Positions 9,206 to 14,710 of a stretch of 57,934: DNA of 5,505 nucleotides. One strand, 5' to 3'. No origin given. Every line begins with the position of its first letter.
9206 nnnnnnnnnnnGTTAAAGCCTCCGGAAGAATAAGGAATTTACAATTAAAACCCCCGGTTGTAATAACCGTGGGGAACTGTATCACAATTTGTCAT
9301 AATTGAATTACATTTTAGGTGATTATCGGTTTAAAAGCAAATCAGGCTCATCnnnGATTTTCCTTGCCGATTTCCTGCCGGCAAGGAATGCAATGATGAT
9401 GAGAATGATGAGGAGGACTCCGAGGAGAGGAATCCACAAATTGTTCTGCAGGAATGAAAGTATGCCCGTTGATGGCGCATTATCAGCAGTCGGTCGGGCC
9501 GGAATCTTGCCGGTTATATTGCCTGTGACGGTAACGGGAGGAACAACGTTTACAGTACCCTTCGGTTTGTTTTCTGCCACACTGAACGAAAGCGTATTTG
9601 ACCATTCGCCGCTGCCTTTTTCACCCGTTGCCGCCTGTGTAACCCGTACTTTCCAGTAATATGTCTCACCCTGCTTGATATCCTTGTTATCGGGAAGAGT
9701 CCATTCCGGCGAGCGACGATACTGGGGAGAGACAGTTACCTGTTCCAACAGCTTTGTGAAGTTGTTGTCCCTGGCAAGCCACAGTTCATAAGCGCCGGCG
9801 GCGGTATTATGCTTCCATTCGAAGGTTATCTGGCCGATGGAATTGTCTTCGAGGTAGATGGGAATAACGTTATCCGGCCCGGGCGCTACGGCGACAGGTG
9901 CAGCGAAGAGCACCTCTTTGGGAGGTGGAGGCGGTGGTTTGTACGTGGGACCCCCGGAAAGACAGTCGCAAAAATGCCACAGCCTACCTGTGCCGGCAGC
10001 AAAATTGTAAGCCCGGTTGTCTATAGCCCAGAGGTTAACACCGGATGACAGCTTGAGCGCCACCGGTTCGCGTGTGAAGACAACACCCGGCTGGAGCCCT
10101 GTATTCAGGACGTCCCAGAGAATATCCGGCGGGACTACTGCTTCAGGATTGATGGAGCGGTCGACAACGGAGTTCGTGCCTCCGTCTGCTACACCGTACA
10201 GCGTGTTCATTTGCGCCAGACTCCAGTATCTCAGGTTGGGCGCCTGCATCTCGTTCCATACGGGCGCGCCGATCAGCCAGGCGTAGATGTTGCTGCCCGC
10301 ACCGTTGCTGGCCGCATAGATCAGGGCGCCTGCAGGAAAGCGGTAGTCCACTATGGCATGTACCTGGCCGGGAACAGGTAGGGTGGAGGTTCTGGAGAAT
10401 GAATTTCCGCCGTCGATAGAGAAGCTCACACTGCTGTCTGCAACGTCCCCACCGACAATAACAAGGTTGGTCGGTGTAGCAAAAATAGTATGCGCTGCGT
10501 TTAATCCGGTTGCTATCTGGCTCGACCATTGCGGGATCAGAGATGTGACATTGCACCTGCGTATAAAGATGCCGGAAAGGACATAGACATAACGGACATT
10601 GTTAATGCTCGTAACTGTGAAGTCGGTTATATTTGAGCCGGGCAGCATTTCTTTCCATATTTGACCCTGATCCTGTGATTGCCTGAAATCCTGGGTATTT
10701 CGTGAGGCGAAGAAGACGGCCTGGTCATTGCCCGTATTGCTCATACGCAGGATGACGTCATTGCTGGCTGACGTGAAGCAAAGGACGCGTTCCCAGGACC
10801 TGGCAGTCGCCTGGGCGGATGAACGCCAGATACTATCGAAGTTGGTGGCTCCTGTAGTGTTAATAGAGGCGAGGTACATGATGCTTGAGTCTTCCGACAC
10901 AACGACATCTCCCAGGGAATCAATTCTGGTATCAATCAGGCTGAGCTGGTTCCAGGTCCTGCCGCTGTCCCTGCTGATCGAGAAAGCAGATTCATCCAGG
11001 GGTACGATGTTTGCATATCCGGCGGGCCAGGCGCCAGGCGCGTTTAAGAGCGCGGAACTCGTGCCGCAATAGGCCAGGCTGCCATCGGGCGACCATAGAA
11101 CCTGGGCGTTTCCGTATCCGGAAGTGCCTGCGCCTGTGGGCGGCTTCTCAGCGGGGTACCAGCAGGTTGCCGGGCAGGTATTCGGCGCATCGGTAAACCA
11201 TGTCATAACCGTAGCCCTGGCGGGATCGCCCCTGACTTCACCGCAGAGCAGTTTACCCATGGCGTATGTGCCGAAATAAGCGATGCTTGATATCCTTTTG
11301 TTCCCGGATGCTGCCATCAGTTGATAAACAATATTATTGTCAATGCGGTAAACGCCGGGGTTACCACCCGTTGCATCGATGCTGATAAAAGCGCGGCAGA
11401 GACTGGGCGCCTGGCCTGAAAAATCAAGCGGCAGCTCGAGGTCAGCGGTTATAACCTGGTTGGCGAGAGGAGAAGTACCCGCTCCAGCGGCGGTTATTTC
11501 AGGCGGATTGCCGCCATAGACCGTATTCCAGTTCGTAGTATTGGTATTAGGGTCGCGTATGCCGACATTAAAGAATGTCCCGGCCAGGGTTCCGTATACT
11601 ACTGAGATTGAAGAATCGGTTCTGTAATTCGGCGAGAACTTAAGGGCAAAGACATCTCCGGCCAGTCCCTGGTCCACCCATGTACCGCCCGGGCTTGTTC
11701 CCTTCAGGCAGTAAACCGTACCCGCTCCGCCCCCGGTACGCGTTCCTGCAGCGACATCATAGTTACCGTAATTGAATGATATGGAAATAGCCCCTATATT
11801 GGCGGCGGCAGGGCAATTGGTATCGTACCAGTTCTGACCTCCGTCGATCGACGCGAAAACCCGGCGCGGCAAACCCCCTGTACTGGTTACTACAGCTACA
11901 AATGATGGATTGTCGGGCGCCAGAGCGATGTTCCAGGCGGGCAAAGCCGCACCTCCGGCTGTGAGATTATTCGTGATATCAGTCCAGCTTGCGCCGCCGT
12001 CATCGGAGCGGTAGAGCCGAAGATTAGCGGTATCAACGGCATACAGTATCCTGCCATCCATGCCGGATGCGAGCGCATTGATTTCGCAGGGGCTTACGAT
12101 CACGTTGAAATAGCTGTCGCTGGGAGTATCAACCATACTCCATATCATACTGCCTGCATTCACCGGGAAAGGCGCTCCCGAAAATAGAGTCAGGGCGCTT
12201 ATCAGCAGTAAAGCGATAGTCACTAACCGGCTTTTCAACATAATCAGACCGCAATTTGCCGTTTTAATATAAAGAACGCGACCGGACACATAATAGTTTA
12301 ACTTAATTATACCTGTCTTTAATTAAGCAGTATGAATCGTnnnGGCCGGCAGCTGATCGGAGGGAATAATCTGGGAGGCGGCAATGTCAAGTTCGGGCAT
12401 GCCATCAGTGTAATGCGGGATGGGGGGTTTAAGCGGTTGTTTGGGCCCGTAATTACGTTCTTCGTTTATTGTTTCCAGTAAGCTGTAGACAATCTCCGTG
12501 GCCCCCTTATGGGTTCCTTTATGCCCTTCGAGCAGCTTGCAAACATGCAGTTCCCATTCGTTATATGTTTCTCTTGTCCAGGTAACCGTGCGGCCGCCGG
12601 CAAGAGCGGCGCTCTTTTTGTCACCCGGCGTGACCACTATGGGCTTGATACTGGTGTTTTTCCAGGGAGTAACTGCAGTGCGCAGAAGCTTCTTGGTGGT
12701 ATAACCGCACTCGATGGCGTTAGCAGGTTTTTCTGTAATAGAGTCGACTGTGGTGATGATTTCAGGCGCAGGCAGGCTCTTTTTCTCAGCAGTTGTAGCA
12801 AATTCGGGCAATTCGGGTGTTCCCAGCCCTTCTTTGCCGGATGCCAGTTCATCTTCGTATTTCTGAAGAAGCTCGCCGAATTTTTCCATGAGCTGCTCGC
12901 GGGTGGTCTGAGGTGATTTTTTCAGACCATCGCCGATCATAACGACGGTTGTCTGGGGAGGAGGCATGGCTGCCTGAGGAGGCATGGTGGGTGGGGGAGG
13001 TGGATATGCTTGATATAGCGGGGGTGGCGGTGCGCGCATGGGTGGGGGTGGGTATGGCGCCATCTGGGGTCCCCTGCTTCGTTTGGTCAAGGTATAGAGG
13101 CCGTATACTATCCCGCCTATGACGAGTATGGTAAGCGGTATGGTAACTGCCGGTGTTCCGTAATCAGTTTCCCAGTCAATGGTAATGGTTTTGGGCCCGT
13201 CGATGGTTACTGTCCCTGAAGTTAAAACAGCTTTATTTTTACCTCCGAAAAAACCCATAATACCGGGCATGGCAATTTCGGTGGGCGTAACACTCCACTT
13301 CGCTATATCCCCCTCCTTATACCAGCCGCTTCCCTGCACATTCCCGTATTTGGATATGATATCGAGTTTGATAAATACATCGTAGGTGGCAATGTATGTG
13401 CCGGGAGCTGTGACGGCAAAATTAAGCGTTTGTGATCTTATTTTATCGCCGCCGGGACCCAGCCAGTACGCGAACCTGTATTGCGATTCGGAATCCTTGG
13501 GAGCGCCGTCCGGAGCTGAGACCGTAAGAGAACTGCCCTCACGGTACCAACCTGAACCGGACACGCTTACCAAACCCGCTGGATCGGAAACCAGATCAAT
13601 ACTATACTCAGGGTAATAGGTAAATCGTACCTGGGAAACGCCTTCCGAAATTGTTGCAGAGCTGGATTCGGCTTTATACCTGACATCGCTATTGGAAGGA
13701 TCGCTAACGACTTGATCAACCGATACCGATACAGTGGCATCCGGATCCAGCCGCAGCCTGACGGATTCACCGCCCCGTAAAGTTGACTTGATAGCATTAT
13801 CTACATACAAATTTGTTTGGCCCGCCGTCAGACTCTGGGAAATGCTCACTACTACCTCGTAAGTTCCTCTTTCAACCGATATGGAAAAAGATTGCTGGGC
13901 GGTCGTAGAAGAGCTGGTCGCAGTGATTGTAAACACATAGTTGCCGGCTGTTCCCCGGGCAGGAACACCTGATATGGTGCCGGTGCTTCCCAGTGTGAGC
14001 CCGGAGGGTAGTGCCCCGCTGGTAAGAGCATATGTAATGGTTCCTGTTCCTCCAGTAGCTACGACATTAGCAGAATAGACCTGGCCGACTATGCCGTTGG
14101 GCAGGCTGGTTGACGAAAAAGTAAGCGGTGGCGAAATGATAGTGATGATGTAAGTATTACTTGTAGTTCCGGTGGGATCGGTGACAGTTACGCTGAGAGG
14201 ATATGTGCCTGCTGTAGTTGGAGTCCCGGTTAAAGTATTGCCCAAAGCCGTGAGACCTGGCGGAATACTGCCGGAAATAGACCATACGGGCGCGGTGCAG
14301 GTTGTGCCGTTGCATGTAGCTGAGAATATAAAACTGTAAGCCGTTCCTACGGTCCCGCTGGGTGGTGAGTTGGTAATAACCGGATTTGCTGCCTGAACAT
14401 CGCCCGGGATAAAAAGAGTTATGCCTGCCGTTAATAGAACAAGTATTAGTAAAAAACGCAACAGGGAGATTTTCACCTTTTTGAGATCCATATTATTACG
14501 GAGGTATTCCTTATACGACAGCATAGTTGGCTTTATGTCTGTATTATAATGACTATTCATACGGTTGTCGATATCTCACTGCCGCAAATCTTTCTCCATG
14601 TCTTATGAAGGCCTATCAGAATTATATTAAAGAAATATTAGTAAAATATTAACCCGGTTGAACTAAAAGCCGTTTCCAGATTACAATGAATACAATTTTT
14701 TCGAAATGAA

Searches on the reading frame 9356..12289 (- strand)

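Call 12: search_protein_families(library=pfam, proteins=[window:9356-12289:-], max_evalue=0.001)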
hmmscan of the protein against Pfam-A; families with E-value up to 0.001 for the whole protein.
window:9356-12289:- (978 aa): 1 family
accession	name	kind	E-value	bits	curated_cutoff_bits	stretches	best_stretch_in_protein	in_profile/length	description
PF15902.12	Sortilin-Vps10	-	6.8e-09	35.5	33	1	91-179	2-82/446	Sortilin, neurotensin receptor 3,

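Call 71: search_protein_families(library=ncbifam, proteins=[window:9356-12289:-], max_evalue=0.01)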
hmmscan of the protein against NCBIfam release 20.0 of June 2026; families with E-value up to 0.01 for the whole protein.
window:9356-12289:- (978 aa): 1 family
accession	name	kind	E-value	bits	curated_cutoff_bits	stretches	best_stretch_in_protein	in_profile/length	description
NF045728.1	glycosyl_F510_1955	equivalog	6.4e-13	48.5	175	1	72-159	97-175/246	F510_1955 family glycosylhydrolase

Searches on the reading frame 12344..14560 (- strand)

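Call 12: search_protein_families(library=pfam, proteins=[window:12344-14560:-], max_evalue=0.001)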
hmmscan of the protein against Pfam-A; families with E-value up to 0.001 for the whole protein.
window:12344-14560:- (739 aa): 1 family
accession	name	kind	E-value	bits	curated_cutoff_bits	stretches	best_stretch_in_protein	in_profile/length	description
PF05345.18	He_PIG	-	2.3e-19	70.1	24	2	145-229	2-95/96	Putative Ig domain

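Call 71: search_protein_families(library=ncbifam, proteins=[window:12344-14560:-], max_evalue=0.01)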
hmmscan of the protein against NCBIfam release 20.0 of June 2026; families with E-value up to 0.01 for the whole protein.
window:12344-14560:- (739 aa): 0 families
